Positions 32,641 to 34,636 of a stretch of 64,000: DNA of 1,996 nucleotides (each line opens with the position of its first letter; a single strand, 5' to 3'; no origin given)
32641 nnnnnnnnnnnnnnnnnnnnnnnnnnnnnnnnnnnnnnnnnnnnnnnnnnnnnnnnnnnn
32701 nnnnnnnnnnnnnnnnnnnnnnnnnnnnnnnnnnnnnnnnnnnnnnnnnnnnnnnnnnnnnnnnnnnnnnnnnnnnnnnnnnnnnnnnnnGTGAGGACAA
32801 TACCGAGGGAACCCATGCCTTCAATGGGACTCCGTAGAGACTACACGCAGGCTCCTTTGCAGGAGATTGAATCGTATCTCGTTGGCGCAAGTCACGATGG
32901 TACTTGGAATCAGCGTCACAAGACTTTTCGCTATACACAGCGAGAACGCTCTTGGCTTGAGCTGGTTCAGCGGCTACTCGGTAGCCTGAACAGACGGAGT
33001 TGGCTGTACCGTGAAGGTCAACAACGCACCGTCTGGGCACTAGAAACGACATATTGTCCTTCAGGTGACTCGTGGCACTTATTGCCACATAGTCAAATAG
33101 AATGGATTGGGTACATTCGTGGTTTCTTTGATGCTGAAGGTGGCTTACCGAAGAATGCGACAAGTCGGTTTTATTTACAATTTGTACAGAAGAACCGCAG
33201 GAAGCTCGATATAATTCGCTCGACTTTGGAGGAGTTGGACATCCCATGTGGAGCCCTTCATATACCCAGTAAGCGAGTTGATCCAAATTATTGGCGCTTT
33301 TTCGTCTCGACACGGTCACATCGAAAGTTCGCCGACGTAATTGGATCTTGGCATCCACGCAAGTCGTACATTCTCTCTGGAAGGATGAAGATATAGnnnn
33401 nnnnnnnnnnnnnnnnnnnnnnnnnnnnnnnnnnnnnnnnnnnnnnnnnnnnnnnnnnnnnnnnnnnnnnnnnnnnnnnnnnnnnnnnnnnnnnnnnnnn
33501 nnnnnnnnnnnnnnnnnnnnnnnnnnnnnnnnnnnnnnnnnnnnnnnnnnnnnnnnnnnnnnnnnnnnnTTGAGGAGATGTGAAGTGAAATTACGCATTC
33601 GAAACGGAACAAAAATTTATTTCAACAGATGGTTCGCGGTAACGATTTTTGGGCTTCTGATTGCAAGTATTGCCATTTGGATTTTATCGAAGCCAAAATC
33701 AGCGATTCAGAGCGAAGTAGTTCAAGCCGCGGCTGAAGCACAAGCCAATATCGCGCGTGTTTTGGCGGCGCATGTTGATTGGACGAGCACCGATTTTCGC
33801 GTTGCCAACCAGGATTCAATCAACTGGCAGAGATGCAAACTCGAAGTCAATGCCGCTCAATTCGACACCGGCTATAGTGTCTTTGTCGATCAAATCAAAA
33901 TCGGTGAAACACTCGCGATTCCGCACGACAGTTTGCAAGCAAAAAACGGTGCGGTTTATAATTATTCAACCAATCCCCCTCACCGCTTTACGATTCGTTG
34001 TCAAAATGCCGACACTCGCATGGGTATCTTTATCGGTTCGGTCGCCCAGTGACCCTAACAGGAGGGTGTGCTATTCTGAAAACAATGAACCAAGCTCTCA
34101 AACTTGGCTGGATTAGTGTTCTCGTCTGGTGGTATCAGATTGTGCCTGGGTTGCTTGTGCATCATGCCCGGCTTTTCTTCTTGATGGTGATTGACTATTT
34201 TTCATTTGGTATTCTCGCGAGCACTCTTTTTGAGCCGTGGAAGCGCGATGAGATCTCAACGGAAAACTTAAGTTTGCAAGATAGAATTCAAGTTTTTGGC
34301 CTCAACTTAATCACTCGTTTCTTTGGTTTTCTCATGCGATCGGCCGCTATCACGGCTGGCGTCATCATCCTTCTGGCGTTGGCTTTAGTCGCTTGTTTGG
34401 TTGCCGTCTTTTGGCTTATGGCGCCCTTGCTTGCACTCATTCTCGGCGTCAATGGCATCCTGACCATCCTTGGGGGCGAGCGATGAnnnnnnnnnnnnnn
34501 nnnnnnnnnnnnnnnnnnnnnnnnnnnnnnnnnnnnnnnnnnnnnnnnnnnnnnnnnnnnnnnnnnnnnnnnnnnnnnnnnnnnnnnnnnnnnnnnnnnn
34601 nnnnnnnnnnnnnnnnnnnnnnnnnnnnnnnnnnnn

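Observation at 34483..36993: A membrane-anchored Clp/Hsp100 paralogue with a catalytically dead first ATPase domain, encoded directly after the 16S rRNA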

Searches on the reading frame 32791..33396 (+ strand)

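Call 4: search_protein_families(library=pfam, proteins=[window:32791-33396:+], max_evalue=0.01)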
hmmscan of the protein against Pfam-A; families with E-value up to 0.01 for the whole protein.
window:32791-33396:+ (201 aa): 1 family
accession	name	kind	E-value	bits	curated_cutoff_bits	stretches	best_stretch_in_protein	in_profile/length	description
PF14528.11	LAGLIDADG_3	-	4e-11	43.5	22.5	1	107-185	5-82/82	LAGLIDADG-like domain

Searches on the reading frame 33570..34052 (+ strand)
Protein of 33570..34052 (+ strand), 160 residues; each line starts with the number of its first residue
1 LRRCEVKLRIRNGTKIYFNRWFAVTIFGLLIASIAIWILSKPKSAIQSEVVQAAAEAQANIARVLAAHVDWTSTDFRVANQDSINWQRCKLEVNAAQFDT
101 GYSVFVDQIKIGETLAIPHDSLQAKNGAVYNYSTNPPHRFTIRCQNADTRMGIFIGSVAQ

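Call 4: search_protein_families(library=pfam, proteins=[window:33570-34052:+], max_evalue=0.01)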
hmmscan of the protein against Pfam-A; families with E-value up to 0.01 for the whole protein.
window:33570-34052:+ (160 aa): 0 families

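Call 5: search_protein_families(library=ncbifam, proteins=[window:33570-34052:+], max_evalue=0.01)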
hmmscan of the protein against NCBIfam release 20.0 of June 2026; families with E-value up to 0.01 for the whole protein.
window:33570-34052:+ (160 aa): 0 families

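Call 77: search_protein_families(library=pfam, proteins=[window:33585-34052:+], max_evalue=0.01)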
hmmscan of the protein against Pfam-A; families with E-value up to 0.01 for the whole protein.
window:33585-34052:+ (155 aa): 0 families
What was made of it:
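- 33585..34052 (+): orfA: 155-aa protein with one N-terminal TM helix and a Cys-containing extracytoplasmic domain. First gene after the 16S. Whether it belongs to the system is uncertain. No Pfam hit (calls 4, 77).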

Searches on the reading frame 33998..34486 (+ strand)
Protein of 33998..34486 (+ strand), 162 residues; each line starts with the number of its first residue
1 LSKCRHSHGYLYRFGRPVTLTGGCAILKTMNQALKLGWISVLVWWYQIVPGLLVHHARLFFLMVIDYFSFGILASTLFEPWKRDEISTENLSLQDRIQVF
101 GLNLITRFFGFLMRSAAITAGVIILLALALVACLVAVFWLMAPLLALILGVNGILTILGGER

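Call 4: search_protein_families(library=pfam, proteins=[window:33998-34486:+], max_evalue=0.01)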
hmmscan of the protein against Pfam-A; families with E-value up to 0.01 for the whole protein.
window:33998-34486:+ (162 aa): 0 families

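Call 5: search_protein_families(library=ncbifam, proteins=[window:33998-34486:+], max_evalue=0.01)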
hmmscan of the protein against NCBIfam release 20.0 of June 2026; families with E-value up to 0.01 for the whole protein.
window:33998-34486:+ (162 aa): 0 families

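Call 25: find_homologous_proteins(query=window:34049-34486:+, max_evalue=0.001)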
Query window:34049-34486:+ (145 aa): 1 proteins with E <= 0.001 among 360 candidates.
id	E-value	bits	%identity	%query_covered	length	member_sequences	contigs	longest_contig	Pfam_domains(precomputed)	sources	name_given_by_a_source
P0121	1.5e-77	277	100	92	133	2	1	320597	-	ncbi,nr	ncbi:hypothetical protein HYW32_02935 [Candidatus Berkelbacteria bacterium]|nr:hypothetical protein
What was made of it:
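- Tried and rejected: A word-indexed homology search with orfB found only itself (call 25).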

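Call 34: search_protein_representatives(protein=window:34085-34486:+)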
Query: 133 residues. Proteins with E-value up to 0.001 (for the whole library): 427; up to 1e-10: 48; up to 1e-30: 0. The best 150 are listed.
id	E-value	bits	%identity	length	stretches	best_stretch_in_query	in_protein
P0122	7.5e-29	117.1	47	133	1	7-133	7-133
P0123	1.0e-27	113.4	49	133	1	12-131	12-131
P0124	7.9e-17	78.2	35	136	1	12-125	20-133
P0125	8.8e-17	78.0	44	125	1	12-124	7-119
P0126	2.4e-15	73.4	45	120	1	32-124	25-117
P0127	5.0e-15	72.3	42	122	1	13-125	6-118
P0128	8.3e-15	71.6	39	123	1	13-124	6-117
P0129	9.0e-15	71.5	33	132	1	13-129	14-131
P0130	1.1e-14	71.3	36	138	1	9-126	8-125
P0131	1.7e-14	70.6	38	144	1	13-127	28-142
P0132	3.4e-14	69.6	36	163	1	13-122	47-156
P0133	3.7e-14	69.5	37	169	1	12-126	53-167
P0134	5.7e-14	68.9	34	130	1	6-125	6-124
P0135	8.1e-14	68.4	36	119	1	15-120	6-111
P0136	1.1e-13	68.0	34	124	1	12-125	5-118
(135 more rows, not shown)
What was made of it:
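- Family size: 427 orfB representatives at 50% identity (call 34).
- Tried and rejected: The exhaustive HMMER search was needed (call 34).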

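Call 47: search_protein_families(library=pfam, alignment_id=A5, max_evalue=1)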
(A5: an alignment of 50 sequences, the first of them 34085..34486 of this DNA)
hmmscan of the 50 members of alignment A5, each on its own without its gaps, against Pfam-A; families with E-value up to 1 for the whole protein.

A. member 1, window:34085-34486:+ (133 aa): 0 families

B. families by the number of members that match (of 50 scanned): 18 families
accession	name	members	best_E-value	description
PF05230.16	MASE2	4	0.0038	MASE2 domain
PF20990.2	DUF2207_C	3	0.0095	Predicted membrane protein (DUF2207) C-terminal domain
PF17382.7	Ycf70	2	0.22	Uncharacterized Ycf70-like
PF01490.24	Aa_trans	1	0.0031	Transmembrane amino acid transporter protein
PF14975.11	DUF4512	1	0.02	Domain of unknown function (DUF4512)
PF20996.2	DUF5581_N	1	0.088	Family of unknown function (DUF5581) N-terminal domain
PF10445.14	DUF2456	1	0.11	Protein of unknown function (DUF2456)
PF01635.23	CoV_M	1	0.13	Coronavirus M matrix/glycoprotein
PF14679.12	FANCI_HD1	1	0.17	FANCI helical domain 1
PF02387.20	IncFII_repA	1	0.17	IncFII RepA protein family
PF11174.13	DUF2970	1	0.21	Protein of unknown function (DUF2970)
PF16559.10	GIT_CC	1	0.23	GIT coiled-coil Rho guanine nucleotide exchange factor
PF12297.13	EVC2_like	1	0.32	Ellis van Creveld protein 2 like protein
PF14257.11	DUF4349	1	0.37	Domain of unknown function (DUF4349)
PF02361.21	CbiQ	1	0.72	Cobalt transport protein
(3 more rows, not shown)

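Call 51: predict_structure(alignment_id=A5)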
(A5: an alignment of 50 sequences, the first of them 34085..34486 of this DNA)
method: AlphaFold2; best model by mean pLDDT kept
length: 133 residues; sequences in the alignment: 50
mean_pLDDT: 92.5   pTM: 0.76
mean pLDDT of the five models: 92.5, 92.2, 92.0, 91.8, 90.5
residues with pLDDT >= 90: 113; 70-90: 12; 50-70: 7; < 50: 1
segments of 3 or more residues with pLDDT < 50: none
pLDDT, mean of each block of 10 residues (from residue 1): 66 94 97 97 94 85 96 94 96 98 98 97 97 74
secondary structure, 60 per line:
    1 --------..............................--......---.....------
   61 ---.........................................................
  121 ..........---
elements in order: H9-38 H41-46 H50-54 H64-130
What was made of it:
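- Closest known: Torsin with LAP1/LULL1. Different: Here NBD2 has its own Arg finger, and orfB has no AAA-like fold (call 51).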
